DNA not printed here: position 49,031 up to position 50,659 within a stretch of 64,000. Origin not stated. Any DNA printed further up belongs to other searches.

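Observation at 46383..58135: Tightly packed co-directional cluster: FHA-GAF kinase, non-DNA-binding response regulator, 1636-aa propeller/TPR/CBM9-like protein, aromatic-Pro-repeat lipoprotein, and MlaE/F/D without MlaA/B/C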

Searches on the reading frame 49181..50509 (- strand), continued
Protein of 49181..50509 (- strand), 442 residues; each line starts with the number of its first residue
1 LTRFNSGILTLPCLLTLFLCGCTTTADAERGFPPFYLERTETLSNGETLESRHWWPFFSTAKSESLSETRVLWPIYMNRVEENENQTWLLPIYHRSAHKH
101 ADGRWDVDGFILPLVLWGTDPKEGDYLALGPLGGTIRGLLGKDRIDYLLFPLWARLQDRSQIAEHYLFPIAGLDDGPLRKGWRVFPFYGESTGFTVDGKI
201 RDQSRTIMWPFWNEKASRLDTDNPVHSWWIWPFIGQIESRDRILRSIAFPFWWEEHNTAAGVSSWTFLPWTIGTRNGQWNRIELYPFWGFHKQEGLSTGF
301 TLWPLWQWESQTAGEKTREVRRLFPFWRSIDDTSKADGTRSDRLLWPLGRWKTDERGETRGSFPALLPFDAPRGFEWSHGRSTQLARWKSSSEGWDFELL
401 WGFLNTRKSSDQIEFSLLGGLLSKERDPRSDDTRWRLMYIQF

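Call 38: search_protein_families(library=pfam, proteins=[L030:3190-4635:+, L030:2796-3257:+, L030:14288-15340:-, L030:15328-15888:-, L030:16105-17880:-, L030:17877-19481:-, L028:176-1951:+, L028:3671-4603:+, L030:4740-9974:+, L028:14111-15160:+], max_evalue=0.001)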
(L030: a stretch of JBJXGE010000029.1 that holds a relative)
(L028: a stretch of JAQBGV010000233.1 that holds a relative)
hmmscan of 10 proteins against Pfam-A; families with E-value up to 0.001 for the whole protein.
L030:3190-4635:+ (481 aa): 8 families
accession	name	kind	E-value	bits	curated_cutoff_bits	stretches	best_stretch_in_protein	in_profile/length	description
PF02786.22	CPSase_L_D2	-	1.6e-75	253.7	19.8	1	148-355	1-209/211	Carbamoyl-phosphate synthase L chain, ATP binding domain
PF00289.28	Biotin_carb_N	-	1.4e-45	154.7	25.5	1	35-142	2-109/110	Biotin carboxylase, N-terminal domain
PF02785.25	Biotin_carb_C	-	2.5e-41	140.6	32.4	1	369-475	1-107/108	Biotin carboxylase C-terminal domain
PF07478.18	Dala_Dala_lig_C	-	9.3e-08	32.3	24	1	169-324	20-174/204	D-ala D-ala ligase C-terminus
PF02222.28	ATP-grasp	-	7.7e-06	26.1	27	1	170-315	15-153/179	ATP-grasp domain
PF08443.16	RimK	-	1.8e-05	24.9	21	1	170-344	23-183/188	RimK-like ATP-grasp domain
PF13549.11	ATP-grasp_5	-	0.00038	20.3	27.6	1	146-193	9-54/221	ATP-grasp domain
PF14397.11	ATPgrasp_ST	-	0.00044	20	31.4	0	142-208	15-84/278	Sugar-transfer associated ATP-grasp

L030:2796-3257:+ (153 aa): 2 families
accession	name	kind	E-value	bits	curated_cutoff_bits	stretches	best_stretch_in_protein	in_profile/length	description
PF00364.28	Biotin_lipoyl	-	4.2e-24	84.6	22.1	1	79-152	2-73/73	Biotin-requiring enzyme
PF13533.13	Biotin_lipoyl_2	-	0.00071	19.8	29.8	0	126-152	5-31/32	Biotin-lipoyl like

L030:14288-15340:- (350 aa): 1 family
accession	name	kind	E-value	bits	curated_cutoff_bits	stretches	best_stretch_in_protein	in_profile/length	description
PF00072.30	Response_reg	-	1e-28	100.1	30.2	1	33-133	1-101/111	Response regulator receiver domain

L030:15328-15888:- (186 aa): 0 families

L030:16105-17880:- (591 aa): 5 families
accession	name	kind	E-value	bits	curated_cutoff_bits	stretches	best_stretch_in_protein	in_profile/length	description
PF13517.12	FG-GAP_3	-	5e-27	94.7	26.9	1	326-386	1-61/61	FG-GAP-like repeat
PF01839.29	FG-GAP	-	1.4e-14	54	22.1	0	174-191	9-26/37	FG-GAP repeat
PF12256.14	TcdB_toxin_midN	-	2.1e-06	27.6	24.8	0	318-341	26-49/181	Insecticide toxin TcdB middle/N-terminal region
PF20615.3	DUF6802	-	0.00032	21.1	27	0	55-83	31-59/102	Family of unknown function (DUF6802)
PF15907.11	Itfg2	-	0.00079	19.2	27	0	59-85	82-108/330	Integrin-alpha FG-GAP repeat-containing protein 2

L030:17877-19481:- (534 aa): 1 family
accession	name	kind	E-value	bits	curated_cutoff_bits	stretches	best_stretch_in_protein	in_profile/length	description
PF13517.12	FG-GAP_3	-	4.9e-12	46.7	26.9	0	265-310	1-46/61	FG-GAP-like repeat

L028:176-1951:+ (591 aa): 0 families

L028:3671-4603:+ (310 aa): 1 family
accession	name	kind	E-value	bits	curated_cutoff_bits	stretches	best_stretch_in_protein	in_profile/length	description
PF00072.30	Response_reg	-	1.6e-28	99.5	30.2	1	13-114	2-103/111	Response regulator receiver domain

L030:4740-9974:+ (1744 aa): 1 family
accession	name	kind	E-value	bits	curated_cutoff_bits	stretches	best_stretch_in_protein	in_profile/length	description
PF13360.13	PQQ_2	-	2.6e-27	96.4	27.6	3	268-515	29-228/233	Outer membrane protein assembly factor BamB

L028:14111-15160:+ (349 aa): 1 family
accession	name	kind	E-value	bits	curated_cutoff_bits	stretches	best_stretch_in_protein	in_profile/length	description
PF01699.29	Na_Ca_ex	-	8.5e-61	204.8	24.9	2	203-346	2-150/151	Sodium/calcium exchanger protein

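Call 39: search_solved_structures(query=A1, max_evalue=1)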
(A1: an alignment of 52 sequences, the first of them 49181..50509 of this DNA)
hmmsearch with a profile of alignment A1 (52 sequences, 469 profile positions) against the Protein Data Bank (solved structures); distinct sequences matched with E-value up to 1: 1.
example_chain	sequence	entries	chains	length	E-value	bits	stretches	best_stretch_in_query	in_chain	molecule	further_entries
1bbr_L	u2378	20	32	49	0.73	11.7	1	46-80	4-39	EPSILON-THROMBIN | THROMBIN (SMALL SUBUNIT) | THROMBIN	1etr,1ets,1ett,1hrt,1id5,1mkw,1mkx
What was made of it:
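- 49181..50509 (-): Protein X: a 442-aa lipoprotein (lipobox LFLCGC), 7.2% Trp, all-beta hairpin repeat with 16 aromatic-Pro-aromatic turns. It is the conserved fourth component of the transporter. No meaningful PDB sequence match (one chance-level hit, thrombin light chain, E=0.73; call 39).
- Tried and rejected: A profile search of PDB sequences returned only one chance-level match (call 39).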

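Call 46: search_protein_representatives(alignment_id=A1)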
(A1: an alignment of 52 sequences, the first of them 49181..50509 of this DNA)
Query: 52 sequences, 469 profile positions. Proteins with E-value up to 0.001 (for the whole library): 3340; up to 1e-10: 2489; up to 1e-30: 1383. The best 150 are listed.
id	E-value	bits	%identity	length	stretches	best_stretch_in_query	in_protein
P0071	2.7e-147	507.7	-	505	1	9-469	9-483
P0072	5.0e-145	500.2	-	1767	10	45-346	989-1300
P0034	3.6e-141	487.5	-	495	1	6-469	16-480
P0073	7.3e-139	479.9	-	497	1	7-469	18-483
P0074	1.0e-135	469.6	-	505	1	9-468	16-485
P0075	1.7e-135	468.8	-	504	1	6-467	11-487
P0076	1.4e-130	452.6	-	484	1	9-467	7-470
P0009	9.2e-130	449.9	-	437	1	5-468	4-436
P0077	9.2e-130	449.9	-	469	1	4-467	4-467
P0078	2.5e-129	448.5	-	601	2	9-345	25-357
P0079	2.8e-129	448.3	-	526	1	21-468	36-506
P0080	4.1e-128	444.5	-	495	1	8-469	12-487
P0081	7.2e-128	443.7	-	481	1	5-468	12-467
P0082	1.1e-127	443.0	-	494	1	9-468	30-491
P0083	2.4e-127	441.9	-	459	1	28-469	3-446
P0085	5.3e-127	440.8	-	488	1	8-469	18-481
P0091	9.1e-126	436.7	-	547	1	8-468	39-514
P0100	7.8e-124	430.4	-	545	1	10-467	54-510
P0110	4.5e-122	424.5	-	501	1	5-467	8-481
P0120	3.2e-120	418.5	-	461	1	26-468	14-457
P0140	5.4e-119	414.4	-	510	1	7-467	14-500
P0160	5.2e-117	407.9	-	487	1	9-468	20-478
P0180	9.3e-116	403.7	-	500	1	7-469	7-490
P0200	1.3e-113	396.7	-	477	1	6-469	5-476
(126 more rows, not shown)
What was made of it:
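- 49181..50509 (-): Family size (call 46).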

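Call 48: list_cluster_members(proteins=[P0071, P0073, P0074, P0075, P0076, P0077, P0079, P0080, P0072, P0078])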
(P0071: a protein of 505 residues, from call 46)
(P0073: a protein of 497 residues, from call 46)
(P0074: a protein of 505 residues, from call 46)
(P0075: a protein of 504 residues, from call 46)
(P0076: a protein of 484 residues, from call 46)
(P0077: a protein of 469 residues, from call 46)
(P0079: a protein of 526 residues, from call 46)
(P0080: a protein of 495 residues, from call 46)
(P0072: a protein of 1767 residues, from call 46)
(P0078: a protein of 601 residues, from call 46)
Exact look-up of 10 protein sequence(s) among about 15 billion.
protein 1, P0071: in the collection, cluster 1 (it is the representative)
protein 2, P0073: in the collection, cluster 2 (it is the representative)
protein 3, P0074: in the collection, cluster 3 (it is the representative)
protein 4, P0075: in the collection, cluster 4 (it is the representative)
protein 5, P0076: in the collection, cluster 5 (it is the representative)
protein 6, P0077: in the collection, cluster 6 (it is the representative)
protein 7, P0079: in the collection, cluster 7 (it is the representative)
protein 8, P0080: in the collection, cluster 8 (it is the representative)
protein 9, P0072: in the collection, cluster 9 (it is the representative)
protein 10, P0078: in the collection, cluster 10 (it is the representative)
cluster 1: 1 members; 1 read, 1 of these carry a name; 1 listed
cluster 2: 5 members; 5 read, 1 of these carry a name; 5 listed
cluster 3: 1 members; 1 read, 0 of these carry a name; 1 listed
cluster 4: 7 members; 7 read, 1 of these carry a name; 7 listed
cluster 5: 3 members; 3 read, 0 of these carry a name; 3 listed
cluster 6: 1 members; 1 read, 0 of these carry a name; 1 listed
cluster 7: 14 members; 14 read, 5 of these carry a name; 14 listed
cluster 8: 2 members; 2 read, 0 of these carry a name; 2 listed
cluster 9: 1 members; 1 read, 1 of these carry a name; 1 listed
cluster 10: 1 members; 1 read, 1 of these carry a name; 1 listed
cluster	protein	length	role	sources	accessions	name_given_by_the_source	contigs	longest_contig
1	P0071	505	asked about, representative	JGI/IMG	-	hypothetical protein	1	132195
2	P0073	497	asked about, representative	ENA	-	-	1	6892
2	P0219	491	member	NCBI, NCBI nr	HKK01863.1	MAG TPA: hypothetical protein VJ955_06805 [Desulfuromonadales bacterium] | hypothetical protein [Desulfuromonadales bacterium]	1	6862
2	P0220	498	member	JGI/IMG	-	-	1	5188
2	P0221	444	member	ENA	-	-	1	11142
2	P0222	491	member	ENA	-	-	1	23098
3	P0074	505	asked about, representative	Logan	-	-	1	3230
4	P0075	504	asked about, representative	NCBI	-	-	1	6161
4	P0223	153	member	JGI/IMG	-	hypothetical protein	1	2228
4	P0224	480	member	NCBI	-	-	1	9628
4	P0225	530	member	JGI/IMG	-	-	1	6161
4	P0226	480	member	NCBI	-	-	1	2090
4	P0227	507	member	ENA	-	-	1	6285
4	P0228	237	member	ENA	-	-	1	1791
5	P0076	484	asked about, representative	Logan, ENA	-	-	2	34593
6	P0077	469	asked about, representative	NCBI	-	-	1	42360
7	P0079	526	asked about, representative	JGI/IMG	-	hypothetical protein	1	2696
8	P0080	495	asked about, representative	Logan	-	-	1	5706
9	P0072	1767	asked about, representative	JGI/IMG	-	hypothetical protein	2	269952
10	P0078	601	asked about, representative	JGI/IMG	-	hypothetical protein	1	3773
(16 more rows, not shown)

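Call 70: list_cluster_members(proteins=[P0081, P0085, P0091, P0100, P0110, P0120, P0140, P0160, P0180, P0200])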
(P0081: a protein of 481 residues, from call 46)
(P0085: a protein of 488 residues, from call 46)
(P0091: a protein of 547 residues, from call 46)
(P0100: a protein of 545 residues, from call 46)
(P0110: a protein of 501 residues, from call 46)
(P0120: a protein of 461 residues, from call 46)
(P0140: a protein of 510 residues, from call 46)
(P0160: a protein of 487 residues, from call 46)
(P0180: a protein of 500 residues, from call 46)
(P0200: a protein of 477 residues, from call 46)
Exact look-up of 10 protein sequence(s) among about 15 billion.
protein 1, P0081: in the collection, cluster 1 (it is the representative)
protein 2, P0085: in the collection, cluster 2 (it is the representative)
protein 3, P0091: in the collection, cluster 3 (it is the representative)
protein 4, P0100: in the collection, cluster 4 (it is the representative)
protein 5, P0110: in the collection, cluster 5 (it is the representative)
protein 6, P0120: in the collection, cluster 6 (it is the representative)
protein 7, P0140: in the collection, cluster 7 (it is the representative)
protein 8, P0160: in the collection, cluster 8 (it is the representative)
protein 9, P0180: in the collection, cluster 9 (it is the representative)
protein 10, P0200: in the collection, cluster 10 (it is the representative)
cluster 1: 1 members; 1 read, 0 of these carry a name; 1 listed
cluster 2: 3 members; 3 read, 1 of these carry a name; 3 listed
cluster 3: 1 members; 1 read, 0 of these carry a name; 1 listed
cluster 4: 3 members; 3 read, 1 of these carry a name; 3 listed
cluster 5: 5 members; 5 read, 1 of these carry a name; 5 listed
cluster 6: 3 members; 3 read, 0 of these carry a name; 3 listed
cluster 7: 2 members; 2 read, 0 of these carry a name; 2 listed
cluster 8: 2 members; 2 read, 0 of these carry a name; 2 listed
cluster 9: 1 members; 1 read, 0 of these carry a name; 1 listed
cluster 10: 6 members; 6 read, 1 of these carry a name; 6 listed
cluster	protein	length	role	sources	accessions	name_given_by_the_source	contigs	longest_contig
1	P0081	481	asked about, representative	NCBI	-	-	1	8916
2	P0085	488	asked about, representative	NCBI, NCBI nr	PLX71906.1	MAG: hypothetical protein C0614_14145 [Desulfuromonas sp.]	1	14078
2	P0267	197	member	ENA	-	-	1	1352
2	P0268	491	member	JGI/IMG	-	-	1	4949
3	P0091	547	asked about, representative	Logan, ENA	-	-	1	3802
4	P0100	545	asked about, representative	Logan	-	-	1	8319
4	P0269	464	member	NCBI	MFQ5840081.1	MAG: hypothetical protein ACE5HK_05115 [Candidatus Methylomirabilales bacterium]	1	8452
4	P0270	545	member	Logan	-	-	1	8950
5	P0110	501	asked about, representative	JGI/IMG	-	-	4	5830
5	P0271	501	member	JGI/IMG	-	hypothetical protein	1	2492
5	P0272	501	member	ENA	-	-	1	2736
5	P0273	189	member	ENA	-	-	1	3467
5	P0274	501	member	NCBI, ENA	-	-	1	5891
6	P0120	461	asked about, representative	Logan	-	-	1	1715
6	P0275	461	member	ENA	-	-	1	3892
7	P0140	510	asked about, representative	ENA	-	-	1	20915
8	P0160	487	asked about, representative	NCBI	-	-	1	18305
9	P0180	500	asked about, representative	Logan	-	-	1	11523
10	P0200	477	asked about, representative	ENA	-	-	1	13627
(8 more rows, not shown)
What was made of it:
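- Every member that carries a name is 'hypothetical' (calls 46, 48, 70).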
